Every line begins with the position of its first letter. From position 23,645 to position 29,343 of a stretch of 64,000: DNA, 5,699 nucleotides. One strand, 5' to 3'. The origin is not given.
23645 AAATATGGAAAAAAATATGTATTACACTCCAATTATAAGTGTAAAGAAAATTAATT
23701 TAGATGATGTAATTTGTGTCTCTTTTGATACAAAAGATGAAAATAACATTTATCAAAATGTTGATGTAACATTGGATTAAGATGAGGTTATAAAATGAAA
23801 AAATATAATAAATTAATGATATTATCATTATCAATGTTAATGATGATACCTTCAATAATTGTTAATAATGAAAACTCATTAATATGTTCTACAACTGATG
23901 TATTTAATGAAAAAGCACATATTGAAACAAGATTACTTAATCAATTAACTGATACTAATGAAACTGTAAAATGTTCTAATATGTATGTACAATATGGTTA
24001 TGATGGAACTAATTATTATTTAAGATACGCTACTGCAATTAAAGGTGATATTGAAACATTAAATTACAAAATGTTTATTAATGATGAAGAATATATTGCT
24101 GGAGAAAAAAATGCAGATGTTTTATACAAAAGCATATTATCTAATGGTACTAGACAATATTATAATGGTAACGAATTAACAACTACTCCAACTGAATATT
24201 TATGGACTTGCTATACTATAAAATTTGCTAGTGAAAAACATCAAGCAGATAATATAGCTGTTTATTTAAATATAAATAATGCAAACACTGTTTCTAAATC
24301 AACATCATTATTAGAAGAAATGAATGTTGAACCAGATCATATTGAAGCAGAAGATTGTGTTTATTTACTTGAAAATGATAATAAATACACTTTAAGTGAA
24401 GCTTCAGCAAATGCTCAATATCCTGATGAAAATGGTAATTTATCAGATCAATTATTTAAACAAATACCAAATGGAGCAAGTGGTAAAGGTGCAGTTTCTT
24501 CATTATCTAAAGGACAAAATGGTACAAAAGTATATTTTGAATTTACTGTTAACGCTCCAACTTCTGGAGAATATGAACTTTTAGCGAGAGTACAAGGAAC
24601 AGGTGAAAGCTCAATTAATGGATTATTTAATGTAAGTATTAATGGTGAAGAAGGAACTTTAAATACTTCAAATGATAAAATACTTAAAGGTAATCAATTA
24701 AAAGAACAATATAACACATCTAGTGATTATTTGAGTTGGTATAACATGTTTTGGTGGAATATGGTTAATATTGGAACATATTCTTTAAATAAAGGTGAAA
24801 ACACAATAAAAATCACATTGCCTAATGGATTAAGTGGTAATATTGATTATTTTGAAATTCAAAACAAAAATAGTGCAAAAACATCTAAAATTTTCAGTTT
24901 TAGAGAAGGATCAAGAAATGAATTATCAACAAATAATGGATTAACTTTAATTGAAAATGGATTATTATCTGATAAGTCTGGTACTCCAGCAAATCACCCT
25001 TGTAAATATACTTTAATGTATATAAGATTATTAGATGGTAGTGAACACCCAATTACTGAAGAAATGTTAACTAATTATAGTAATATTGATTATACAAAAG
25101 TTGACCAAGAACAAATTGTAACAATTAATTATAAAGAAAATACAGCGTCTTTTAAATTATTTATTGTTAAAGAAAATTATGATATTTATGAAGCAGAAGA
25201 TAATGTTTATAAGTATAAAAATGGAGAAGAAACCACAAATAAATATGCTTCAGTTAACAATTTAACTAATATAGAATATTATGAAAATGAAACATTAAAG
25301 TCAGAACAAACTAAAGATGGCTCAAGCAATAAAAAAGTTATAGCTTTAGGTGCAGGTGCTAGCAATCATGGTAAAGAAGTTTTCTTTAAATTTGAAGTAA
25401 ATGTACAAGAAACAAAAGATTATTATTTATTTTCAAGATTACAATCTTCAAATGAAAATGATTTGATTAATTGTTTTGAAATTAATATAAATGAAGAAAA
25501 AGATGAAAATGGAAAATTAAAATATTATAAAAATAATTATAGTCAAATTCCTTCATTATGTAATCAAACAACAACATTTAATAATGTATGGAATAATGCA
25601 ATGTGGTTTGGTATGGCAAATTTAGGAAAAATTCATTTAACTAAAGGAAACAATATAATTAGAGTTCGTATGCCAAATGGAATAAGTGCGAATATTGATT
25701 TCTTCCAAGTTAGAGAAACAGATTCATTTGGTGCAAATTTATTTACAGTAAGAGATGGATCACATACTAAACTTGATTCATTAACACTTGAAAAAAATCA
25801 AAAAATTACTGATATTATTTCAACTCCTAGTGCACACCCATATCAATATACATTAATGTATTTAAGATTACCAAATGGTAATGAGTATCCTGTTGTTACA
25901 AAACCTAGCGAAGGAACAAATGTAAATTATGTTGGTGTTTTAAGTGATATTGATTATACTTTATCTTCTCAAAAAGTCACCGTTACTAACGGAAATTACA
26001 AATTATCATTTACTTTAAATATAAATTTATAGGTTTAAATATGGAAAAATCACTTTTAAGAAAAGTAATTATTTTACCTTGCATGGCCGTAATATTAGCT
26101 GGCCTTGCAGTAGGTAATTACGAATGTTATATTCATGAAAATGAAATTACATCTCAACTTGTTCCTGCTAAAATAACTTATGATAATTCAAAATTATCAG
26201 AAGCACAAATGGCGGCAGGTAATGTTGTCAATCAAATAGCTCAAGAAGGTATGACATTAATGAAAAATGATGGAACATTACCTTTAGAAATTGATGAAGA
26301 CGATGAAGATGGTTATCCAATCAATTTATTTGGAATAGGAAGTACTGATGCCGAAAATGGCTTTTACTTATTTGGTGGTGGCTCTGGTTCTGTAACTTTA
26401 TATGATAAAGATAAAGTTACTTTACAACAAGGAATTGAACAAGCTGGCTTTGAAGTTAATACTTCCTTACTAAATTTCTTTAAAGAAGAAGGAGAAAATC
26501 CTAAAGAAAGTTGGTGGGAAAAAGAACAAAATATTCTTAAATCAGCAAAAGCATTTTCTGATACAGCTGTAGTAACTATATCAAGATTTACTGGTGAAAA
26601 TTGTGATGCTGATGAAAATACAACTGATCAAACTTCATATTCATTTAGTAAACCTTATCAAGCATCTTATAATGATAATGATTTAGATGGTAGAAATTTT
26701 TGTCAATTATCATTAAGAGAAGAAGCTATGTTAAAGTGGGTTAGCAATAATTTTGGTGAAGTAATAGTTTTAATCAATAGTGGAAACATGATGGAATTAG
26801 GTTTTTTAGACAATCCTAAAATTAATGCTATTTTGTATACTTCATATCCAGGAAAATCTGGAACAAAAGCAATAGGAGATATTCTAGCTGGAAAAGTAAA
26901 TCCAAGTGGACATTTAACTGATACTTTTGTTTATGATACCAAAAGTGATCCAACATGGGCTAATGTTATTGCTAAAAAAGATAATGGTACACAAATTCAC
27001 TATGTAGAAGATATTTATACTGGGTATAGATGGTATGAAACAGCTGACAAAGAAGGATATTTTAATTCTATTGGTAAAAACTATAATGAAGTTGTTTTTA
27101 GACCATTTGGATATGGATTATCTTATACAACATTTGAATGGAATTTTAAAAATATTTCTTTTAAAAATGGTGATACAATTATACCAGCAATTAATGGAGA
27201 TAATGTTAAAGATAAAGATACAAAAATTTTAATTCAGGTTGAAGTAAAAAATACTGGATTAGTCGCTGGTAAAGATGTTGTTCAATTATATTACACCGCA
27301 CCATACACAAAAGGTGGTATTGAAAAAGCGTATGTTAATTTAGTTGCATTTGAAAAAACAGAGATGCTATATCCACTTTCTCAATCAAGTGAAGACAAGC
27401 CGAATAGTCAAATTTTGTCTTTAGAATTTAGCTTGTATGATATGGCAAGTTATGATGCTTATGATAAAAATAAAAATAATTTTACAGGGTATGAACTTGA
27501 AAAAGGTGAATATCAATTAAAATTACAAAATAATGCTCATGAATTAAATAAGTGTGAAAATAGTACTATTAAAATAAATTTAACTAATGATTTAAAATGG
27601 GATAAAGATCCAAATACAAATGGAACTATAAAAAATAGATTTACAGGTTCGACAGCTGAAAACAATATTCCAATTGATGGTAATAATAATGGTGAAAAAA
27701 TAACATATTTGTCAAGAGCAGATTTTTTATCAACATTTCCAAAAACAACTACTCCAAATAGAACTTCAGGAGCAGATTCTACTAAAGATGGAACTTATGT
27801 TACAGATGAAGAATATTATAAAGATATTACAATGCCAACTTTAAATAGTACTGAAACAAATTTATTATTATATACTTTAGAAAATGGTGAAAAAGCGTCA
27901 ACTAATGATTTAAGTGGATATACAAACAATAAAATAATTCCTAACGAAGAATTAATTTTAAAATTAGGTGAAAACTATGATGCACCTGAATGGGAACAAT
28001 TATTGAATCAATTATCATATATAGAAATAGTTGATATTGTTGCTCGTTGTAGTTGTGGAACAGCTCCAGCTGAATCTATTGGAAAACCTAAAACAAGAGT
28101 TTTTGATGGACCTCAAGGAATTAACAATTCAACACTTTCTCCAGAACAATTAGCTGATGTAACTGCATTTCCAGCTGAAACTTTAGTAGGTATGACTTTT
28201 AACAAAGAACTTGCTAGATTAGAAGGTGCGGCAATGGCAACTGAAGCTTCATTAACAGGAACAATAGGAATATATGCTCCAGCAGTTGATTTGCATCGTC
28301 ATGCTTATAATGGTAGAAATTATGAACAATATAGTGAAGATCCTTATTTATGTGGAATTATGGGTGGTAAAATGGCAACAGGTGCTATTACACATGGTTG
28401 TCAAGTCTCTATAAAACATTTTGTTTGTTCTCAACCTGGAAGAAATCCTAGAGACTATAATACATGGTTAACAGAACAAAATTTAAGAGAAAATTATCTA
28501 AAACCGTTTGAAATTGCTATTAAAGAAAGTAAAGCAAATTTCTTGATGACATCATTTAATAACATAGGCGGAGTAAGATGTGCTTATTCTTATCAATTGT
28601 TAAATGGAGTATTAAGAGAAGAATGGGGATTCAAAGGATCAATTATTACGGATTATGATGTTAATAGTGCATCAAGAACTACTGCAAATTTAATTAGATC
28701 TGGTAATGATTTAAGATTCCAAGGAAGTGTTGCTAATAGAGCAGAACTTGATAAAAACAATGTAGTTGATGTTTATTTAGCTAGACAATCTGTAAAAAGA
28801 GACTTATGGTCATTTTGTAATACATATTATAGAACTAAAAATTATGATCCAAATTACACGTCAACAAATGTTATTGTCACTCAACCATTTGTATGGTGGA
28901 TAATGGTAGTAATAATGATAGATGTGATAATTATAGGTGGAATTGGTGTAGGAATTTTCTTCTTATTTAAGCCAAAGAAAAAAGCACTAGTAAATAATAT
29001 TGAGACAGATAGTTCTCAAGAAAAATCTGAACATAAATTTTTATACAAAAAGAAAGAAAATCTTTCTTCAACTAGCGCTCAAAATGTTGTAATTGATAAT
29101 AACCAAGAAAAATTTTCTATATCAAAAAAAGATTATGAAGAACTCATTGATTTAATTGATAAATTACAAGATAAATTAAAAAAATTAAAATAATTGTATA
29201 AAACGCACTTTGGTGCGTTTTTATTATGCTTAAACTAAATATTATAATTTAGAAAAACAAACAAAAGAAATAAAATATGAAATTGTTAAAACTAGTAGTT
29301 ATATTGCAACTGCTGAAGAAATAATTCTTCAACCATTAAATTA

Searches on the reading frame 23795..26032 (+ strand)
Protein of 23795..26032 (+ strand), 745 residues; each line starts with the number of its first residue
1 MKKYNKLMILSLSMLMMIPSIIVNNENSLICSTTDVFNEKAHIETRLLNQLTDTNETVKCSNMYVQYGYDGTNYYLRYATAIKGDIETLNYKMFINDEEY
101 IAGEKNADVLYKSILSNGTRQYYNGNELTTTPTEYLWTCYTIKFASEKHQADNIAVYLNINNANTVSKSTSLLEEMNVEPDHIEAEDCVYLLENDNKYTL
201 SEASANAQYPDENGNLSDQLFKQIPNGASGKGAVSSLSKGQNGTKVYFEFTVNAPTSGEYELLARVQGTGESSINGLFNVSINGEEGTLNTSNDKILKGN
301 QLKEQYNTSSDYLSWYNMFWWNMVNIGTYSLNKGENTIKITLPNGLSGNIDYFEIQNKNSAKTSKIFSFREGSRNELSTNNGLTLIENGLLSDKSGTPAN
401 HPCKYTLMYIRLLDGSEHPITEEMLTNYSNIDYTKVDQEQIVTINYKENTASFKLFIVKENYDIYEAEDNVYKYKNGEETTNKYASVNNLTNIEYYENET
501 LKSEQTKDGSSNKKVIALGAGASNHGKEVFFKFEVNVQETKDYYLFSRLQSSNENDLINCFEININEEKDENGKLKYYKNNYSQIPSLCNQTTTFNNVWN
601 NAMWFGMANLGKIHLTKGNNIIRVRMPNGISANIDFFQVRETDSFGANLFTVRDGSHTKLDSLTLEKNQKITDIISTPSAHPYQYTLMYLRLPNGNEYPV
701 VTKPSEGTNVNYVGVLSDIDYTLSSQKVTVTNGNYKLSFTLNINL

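Call 5: search_protein_families(library=pfam, proteins=[window:23795-26032:+], max_evalue=0.01)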
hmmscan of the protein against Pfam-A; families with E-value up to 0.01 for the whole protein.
window:23795-26032:+ (745 aa): 1 family
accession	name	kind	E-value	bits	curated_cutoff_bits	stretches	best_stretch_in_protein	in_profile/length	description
PF14683.12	CBM-like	-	0.0018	18.6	27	1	215-347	41-148/160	Polysaccharide lyase family 4, domain III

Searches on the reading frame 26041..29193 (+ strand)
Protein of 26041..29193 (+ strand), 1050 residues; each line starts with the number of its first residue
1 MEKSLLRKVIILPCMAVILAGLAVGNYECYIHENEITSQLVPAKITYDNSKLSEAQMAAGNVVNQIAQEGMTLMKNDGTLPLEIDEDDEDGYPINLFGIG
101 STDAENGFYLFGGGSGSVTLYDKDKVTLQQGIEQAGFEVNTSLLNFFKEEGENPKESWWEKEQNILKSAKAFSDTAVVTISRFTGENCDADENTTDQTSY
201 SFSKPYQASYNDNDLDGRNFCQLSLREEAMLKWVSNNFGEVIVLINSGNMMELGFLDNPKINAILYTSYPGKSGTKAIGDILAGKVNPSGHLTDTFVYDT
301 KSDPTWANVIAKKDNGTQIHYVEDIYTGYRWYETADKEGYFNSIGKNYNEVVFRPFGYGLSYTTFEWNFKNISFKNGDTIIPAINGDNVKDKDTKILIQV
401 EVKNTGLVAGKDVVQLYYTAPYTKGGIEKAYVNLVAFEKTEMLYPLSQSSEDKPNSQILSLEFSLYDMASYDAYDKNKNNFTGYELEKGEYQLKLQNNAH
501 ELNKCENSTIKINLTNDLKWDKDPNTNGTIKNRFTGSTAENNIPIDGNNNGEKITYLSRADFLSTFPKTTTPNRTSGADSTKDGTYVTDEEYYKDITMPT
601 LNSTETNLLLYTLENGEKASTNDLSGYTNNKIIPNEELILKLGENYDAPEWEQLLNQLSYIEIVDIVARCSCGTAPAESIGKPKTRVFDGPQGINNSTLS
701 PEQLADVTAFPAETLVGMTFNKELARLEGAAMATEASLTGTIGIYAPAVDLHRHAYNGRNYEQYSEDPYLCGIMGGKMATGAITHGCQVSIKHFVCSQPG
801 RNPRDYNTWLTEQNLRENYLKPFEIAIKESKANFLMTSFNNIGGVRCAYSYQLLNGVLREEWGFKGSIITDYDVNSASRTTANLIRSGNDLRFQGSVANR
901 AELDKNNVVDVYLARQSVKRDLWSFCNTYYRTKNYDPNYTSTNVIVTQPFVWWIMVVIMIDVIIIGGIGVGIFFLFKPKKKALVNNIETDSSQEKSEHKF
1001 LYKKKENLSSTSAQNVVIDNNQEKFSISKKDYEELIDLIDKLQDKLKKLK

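Call 80: search_protein_families(library=pfam, proteins=[window:26041-29193:+], max_evalue=0.001)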
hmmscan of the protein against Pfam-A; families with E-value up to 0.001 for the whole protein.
window:26041-29193:+ (1050 aa): 2 families
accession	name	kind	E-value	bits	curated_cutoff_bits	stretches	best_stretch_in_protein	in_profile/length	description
PF00933.27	Glyco_hydro_3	-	1.4e-30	107.2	27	1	704-873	79-253/316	Glycosyl hydrolase family 3 N terminal domain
PF01915.27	Glyco_hydro_3_C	-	6.5e-25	88.7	31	1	71-329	1-200/200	Glycosyl hydrolase family 3 C-terminal domain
